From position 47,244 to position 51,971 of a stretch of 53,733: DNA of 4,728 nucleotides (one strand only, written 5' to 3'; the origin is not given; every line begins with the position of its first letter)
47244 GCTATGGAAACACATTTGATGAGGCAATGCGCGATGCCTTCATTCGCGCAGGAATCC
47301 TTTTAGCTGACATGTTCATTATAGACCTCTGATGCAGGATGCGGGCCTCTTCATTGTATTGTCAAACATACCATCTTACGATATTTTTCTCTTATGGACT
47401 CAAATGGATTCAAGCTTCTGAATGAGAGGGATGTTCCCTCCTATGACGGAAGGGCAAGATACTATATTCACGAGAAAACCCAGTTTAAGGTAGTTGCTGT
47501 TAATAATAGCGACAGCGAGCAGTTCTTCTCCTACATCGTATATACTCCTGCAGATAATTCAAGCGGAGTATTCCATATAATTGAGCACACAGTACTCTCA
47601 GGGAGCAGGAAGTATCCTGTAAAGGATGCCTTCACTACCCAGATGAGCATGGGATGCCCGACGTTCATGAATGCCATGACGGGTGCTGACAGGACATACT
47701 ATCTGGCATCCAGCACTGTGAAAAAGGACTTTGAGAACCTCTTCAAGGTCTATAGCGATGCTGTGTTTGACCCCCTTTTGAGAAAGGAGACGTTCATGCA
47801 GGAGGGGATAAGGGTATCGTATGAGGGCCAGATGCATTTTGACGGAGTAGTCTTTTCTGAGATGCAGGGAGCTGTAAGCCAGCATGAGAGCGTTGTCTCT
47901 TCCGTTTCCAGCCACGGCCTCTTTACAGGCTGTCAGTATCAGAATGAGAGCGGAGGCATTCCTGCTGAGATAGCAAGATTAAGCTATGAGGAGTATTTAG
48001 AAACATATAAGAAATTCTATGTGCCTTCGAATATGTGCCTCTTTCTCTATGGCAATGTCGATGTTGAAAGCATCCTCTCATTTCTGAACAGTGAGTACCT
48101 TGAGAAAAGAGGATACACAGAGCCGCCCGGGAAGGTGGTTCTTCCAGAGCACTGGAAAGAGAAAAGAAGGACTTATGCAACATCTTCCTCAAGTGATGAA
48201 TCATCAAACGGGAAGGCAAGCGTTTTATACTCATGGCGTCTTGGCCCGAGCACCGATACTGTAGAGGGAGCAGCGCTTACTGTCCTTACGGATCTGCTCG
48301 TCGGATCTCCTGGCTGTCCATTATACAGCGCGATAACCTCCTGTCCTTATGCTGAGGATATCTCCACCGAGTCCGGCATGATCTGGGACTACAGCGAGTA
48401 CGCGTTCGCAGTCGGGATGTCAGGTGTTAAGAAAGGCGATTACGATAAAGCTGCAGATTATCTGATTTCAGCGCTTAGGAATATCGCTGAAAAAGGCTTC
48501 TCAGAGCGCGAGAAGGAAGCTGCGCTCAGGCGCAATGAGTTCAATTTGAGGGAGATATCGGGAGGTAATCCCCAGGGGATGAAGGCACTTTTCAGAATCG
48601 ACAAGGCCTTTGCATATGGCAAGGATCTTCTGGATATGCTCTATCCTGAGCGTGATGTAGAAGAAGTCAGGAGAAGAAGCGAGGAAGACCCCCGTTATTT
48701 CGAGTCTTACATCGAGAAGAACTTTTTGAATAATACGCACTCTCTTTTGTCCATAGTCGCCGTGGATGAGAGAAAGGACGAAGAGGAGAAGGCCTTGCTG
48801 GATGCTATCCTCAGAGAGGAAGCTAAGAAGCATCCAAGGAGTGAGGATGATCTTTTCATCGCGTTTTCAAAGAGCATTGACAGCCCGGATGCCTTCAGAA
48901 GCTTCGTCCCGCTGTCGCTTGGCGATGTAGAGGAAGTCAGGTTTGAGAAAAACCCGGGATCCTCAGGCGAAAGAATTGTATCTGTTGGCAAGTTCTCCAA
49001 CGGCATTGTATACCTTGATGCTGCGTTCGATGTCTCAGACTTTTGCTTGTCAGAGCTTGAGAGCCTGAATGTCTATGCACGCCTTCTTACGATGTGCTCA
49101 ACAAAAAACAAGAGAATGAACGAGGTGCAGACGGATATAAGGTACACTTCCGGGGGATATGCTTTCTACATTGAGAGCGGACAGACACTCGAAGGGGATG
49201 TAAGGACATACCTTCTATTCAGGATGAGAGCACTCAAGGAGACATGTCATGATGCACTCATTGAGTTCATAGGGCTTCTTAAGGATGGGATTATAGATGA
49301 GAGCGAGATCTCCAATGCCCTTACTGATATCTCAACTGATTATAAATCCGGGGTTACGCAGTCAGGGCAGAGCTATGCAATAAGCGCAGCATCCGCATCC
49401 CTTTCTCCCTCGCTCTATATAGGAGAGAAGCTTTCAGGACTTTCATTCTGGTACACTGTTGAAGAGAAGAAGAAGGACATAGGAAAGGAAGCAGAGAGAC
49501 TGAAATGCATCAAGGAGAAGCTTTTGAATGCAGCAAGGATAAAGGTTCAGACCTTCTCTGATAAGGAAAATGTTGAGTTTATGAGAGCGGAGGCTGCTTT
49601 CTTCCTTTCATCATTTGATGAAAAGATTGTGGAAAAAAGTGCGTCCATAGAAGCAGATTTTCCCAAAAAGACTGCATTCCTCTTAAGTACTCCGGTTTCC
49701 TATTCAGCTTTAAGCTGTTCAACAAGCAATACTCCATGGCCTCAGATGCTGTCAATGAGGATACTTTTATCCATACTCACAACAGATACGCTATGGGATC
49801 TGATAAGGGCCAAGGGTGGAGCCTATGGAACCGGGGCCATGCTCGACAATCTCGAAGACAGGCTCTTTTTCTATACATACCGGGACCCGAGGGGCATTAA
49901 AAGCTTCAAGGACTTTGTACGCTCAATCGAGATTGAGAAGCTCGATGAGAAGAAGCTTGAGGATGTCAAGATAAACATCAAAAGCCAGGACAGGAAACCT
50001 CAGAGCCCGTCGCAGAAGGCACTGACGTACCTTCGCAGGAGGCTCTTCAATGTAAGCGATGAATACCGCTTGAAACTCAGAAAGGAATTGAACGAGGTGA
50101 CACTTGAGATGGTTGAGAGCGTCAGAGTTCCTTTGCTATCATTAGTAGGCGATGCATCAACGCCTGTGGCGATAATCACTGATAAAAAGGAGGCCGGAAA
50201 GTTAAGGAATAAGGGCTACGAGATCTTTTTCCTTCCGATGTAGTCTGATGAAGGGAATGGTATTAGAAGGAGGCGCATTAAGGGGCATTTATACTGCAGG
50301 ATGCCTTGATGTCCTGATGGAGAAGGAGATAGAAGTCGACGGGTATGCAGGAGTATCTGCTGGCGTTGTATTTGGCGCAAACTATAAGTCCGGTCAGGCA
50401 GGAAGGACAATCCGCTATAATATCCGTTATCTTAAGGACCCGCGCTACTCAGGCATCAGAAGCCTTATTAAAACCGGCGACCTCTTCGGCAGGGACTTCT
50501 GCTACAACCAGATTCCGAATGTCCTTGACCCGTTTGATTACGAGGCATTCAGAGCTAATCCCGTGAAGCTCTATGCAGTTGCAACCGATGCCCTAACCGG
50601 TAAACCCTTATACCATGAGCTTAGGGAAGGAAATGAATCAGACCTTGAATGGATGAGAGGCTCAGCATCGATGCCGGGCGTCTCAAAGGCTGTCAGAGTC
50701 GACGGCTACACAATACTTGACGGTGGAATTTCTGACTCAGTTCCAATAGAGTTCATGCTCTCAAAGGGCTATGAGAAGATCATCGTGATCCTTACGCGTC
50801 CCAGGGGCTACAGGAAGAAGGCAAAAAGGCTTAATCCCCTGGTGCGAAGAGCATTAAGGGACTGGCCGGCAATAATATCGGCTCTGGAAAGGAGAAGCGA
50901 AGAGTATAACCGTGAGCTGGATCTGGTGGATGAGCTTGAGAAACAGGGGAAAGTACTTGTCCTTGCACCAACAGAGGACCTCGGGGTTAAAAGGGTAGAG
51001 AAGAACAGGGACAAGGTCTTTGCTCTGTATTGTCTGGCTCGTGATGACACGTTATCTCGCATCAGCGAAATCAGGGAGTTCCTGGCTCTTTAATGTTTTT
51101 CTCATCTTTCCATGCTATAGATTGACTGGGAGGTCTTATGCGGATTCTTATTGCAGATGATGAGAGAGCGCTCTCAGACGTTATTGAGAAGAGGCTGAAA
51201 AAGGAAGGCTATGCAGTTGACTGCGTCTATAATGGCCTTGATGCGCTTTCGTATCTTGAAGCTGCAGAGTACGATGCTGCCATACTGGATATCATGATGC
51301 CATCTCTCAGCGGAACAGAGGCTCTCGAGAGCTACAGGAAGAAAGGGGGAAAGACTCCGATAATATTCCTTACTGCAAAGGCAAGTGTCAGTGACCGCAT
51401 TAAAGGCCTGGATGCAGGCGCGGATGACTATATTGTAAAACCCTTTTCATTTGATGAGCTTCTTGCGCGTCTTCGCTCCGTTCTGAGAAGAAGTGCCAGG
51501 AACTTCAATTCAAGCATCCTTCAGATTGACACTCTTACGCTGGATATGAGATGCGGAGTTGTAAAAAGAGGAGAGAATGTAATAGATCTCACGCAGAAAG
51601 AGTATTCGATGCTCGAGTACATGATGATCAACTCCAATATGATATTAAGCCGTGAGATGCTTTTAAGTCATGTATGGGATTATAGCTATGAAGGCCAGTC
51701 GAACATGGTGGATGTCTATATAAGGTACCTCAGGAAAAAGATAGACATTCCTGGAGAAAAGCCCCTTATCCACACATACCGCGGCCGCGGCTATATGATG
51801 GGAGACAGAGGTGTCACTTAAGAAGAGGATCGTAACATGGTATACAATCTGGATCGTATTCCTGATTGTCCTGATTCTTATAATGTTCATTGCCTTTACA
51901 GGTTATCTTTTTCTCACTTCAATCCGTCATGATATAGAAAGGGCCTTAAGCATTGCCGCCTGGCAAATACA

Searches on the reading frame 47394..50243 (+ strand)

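Call 24: search_protein_families(library=pfam, proteins=[window:47394-50243:+], max_evalue=0.0001)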
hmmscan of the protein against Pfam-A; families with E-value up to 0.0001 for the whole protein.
window:47394-50243:+ (949 aa): 4 families
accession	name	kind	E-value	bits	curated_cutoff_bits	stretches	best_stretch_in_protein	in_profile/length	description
PF05193.26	Peptidase_M16_C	-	7.9e-22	78.4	23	1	196-379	2-179/181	Peptidase M16 inactive domain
PF08367.16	M16C_assoc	-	1.8e-19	70.4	25.3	1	475-688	28-248/252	Peptidase M16C associated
PF22516.1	PreP_C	-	1e-14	55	27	1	761-907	3-151/173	PreP C-terminal domain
PF00675.25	Peptidase_M16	-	1.8e-07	31.6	22.3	1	54-144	28-115/149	Insulinase (Peptidase family M16)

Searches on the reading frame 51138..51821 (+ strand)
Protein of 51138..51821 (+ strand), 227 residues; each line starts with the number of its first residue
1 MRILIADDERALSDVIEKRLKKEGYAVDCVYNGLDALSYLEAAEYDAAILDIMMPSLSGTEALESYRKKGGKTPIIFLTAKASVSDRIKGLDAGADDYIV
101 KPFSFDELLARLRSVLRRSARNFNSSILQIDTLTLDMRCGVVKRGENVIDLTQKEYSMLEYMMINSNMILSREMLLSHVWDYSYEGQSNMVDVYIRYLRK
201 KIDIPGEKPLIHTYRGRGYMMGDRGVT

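Call 35: search_protein_families(library=pfam, proteins=[window:51138-51821:+], max_evalue=0.0001)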
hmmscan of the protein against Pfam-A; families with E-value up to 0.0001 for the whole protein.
window:51138-51821:+ (227 aa): 2 families
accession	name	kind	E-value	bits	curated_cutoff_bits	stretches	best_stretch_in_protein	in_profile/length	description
PF00072.30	Response_reg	-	6.7e-30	104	30.2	1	3-112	1-110/111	Response regulator receiver domain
PF00486.34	Trans_reg_C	-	6.9e-26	90.6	26.2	1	148-221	3-77/77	Transcriptional regulatory protein, C terminal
